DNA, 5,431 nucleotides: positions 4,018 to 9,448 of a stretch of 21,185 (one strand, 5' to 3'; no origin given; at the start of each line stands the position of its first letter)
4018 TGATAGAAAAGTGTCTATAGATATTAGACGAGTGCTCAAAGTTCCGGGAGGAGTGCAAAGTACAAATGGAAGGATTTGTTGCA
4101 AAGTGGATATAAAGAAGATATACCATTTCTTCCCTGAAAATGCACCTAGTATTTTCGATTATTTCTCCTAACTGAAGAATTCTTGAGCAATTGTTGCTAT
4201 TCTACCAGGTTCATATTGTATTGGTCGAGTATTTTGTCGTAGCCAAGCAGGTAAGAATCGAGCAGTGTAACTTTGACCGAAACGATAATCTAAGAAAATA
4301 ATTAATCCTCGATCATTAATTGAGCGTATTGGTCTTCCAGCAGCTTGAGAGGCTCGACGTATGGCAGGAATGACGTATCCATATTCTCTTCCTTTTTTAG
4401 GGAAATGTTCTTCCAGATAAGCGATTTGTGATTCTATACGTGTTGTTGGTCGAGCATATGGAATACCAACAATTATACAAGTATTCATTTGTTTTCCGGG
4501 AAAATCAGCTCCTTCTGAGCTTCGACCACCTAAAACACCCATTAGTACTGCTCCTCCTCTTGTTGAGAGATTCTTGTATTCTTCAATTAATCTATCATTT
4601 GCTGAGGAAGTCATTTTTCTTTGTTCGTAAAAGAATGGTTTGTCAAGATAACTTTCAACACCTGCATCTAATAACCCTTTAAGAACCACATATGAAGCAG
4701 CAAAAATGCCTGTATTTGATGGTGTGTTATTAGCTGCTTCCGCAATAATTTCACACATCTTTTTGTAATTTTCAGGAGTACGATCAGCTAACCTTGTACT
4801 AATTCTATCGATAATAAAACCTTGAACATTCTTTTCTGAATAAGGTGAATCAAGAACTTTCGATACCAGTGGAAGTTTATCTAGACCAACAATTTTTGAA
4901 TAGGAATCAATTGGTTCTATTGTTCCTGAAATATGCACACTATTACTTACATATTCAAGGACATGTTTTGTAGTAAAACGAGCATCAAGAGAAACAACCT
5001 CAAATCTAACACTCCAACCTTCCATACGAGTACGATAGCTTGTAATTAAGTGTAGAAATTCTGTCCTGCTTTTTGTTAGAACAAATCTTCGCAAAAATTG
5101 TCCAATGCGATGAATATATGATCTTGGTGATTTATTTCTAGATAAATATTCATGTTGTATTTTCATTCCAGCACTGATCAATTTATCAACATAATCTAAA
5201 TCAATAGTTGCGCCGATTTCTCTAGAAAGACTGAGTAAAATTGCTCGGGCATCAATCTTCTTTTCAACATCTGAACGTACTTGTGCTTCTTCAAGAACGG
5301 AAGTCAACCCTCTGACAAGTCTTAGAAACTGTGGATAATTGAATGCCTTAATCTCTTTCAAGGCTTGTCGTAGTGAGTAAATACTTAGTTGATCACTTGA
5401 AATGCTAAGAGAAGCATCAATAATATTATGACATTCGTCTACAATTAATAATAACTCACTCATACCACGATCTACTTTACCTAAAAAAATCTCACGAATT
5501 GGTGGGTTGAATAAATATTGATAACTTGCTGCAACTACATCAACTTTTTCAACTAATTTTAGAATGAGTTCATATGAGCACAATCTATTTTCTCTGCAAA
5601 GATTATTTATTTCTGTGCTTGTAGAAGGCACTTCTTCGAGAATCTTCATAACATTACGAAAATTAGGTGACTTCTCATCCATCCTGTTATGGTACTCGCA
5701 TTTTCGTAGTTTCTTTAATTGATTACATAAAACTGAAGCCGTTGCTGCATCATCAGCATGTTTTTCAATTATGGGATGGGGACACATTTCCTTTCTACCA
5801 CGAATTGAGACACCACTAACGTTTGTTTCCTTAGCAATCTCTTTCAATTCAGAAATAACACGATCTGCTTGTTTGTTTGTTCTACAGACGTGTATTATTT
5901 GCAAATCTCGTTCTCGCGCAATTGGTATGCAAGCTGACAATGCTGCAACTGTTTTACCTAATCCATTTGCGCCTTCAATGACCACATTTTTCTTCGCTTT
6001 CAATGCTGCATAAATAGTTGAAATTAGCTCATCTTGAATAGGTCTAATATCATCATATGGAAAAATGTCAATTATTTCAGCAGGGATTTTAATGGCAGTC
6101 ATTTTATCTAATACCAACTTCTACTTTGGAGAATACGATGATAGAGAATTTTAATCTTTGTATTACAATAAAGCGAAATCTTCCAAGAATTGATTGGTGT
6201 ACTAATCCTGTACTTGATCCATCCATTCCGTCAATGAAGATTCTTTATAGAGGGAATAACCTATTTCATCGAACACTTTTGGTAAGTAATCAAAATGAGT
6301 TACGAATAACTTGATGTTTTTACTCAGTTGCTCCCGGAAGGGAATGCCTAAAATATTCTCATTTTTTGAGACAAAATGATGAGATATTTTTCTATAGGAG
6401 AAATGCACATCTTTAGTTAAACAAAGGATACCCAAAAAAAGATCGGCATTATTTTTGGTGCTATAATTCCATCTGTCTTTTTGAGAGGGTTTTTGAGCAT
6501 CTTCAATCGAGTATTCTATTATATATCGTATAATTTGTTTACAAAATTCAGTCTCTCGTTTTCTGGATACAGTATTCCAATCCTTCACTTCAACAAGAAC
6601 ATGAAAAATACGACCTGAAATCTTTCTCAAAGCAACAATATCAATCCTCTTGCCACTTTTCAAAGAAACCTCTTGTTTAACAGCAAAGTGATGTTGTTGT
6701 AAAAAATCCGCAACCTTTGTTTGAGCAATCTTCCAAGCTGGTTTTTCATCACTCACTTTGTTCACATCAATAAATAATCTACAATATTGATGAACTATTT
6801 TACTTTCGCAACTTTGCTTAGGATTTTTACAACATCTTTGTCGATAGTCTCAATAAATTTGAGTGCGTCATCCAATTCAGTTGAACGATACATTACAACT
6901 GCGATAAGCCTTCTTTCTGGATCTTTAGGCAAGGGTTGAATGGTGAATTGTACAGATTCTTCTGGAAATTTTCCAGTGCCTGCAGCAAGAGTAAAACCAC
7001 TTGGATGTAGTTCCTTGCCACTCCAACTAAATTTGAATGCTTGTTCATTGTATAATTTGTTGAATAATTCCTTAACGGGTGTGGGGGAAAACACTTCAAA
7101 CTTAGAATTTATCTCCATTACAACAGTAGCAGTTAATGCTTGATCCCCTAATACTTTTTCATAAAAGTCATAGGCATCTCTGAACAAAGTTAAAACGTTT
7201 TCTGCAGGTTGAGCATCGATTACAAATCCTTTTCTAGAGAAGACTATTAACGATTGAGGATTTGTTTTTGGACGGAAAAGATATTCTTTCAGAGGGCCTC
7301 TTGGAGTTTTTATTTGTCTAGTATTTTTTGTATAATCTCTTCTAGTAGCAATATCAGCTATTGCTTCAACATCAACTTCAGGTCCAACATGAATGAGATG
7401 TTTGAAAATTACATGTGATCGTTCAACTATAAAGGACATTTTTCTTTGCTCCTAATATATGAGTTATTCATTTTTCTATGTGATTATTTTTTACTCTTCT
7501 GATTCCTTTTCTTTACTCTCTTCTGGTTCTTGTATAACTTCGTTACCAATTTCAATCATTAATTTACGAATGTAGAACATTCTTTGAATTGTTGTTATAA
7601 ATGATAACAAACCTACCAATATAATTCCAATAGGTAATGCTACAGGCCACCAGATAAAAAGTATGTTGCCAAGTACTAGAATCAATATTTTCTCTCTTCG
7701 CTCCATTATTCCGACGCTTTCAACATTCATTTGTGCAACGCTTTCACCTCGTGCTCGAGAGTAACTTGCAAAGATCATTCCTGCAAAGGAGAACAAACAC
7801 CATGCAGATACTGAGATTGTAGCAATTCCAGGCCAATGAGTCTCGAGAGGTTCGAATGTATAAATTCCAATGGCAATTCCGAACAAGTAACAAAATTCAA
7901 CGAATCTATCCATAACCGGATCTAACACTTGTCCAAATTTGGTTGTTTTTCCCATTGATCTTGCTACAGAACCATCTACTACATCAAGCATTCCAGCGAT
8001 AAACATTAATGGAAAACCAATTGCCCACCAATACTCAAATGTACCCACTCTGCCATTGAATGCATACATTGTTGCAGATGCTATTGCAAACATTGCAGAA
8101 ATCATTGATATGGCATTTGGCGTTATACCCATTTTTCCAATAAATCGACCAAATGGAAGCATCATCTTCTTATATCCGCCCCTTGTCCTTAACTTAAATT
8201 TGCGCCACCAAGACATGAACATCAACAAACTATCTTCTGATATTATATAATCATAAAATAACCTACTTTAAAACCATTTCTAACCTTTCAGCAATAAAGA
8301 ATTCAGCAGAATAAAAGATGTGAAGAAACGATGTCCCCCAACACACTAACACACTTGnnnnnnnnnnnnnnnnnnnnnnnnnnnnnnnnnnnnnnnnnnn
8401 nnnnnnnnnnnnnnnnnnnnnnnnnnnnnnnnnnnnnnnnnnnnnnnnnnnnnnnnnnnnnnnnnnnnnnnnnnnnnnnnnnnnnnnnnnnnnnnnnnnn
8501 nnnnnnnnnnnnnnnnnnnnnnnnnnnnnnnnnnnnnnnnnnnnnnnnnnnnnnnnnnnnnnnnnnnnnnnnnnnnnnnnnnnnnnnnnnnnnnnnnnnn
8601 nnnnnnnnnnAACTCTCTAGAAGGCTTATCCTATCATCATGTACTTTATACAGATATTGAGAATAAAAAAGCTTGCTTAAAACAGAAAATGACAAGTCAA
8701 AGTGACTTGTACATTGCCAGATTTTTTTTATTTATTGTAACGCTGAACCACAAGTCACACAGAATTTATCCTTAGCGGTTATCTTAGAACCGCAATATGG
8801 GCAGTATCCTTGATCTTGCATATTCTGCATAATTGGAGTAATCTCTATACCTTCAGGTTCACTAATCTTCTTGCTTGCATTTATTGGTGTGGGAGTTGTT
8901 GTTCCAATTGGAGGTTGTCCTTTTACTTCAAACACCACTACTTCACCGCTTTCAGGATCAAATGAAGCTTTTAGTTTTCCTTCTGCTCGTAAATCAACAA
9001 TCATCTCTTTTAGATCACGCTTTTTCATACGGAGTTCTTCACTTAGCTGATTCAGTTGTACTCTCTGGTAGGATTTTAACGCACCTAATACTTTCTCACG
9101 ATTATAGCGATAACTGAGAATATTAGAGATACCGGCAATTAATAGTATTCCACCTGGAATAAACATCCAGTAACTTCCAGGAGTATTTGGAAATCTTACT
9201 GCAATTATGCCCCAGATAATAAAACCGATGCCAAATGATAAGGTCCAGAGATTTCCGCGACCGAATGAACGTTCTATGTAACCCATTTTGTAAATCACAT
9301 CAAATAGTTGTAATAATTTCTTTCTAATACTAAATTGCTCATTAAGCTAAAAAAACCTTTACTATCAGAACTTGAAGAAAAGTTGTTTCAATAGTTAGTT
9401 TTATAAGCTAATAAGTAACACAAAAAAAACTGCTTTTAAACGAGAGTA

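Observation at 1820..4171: priL-priS pair resembles eukaryotic p58/p49 rather than classical archaeal primase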

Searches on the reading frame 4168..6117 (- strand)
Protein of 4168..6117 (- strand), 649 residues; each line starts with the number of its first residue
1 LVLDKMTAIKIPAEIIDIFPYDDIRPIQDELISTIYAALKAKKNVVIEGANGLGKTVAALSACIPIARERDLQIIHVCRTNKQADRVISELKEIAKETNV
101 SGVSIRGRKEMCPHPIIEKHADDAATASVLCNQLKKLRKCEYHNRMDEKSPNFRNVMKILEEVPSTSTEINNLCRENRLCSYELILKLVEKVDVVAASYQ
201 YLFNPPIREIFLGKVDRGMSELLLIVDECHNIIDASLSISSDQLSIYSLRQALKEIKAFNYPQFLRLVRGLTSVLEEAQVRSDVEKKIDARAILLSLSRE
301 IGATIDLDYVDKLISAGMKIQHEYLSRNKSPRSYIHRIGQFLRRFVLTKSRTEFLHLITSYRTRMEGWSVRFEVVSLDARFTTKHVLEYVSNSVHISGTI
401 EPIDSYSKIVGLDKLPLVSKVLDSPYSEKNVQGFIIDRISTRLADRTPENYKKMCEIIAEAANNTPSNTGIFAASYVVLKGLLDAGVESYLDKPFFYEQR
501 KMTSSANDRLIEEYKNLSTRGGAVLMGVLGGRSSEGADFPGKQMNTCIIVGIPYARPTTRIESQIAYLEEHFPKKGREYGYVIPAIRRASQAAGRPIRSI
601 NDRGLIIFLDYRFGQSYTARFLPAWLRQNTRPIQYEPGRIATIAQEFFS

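Call 6: search_protein_families(library=pfam, proteins=[window:4168-6117:-], max_evalue=0.01)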
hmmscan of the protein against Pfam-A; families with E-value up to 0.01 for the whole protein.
window:4168-6117:- (649 aa): 8 families
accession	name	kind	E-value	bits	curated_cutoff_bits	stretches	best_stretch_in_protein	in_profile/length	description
PF13307.12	Helicase_C_2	-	2.3e-36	125.8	25.3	1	459-628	2-169/170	Helicase C-terminal domain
PF06733.21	DEAD_2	-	5.3e-25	88.5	21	1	78-245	3-168/172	DEAD_2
PF06777.17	HBB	-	2.2e-13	50.7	30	1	264-442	17-187/190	Helical and beta-bridge domain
PF04851.21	ResIII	-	2.6e-08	34.4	22.5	1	24-235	4-140/164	Type III restriction enzyme, res subunit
PF00270.35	DEAD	-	3.7e-08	33.7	26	1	25-107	1-81/167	DEAD/DEAH box helicase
PF25199.1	nSTAND_NTPase5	-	0.00099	19.4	34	1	25-96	22-95/145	Novel STAND NTPase 5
PF20720.3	nSTAND3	-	0.0014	18.8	27.2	1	33-90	8-63/155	Novel STAND NTPase 3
PF13500.12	AAA_26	-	0.0062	16.8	27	0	33-103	89-162/198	AAA domain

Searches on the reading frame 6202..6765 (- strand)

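Call 6: search_protein_families(library=pfam, proteins=[window:6202-6765:-], max_evalue=0.01)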
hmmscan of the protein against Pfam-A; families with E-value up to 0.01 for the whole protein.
window:6202-6765:- (187 aa): 1 family
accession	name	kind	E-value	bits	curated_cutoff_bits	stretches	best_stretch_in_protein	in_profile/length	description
PF06319.18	MmcB-like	-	0.00012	22.3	22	1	16-66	19-70/148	DNA repair protein MmcB-like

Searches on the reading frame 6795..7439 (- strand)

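Call 6: search_protein_families(library=pfam, proteins=[window:6795-7439:-], max_evalue=0.01)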
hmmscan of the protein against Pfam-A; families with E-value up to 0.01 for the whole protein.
window:6795-7439:- (214 aa): 1 family
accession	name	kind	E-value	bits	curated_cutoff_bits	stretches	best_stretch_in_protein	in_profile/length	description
PF22242.1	6PGD_like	-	0.0089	16.8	27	0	82-117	18-53/98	6-phosphogluconate dehydrogenase C-terminal domain-like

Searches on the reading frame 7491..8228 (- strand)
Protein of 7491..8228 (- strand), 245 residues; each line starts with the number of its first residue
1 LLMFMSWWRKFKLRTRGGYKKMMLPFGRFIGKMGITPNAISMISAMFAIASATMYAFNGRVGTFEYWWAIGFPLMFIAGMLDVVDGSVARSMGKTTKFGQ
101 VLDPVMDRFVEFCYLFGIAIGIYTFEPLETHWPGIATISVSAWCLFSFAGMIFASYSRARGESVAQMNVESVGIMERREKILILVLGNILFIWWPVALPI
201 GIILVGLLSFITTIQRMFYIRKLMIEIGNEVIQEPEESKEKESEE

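Call 6: search_protein_families(library=pfam, proteins=[window:7491-8228:-], max_evalue=0.01)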
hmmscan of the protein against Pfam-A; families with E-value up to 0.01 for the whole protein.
window:7491-8228:- (245 aa): 1 family
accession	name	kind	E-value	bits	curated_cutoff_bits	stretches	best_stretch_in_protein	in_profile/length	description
PF01066.26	CDP-OH_P_transf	-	1.8e-14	54.8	22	1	36-193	3-135/152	CDP-alcohol phosphatidyltransferase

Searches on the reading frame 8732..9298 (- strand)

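Call 6: search_protein_families(library=pfam, proteins=[window:8732-9298:-], max_evalue=0.01)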
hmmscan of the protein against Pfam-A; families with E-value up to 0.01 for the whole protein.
window:8732-9298:- (188 aa): 6 families
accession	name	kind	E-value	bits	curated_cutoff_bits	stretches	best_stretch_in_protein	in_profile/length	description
PF13240.11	Zn_Ribbon_1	-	2.4e-06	27.6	25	1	165-187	1-23/23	zinc-ribbon domain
PF01399.33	PCI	-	4e-05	24.2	22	1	68-123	28-83/84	PCI domain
PF03729.18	DUF308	-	8.2e-05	23.2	25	1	23-67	3-47/73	Short repeat of unknown function (DUF308)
PF13248.11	Zn_ribbon_3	-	8.4e-05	22.3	27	1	165-185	4-24/26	zinc-ribbon domain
PF12773.13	DZR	-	0.00043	20.8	27.3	1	166-187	1-22/45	Double zinc ribbon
PF17032.10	Zn_ribbon_15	-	0.0026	19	28.9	1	159-184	48-73/73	zinc-ribbon family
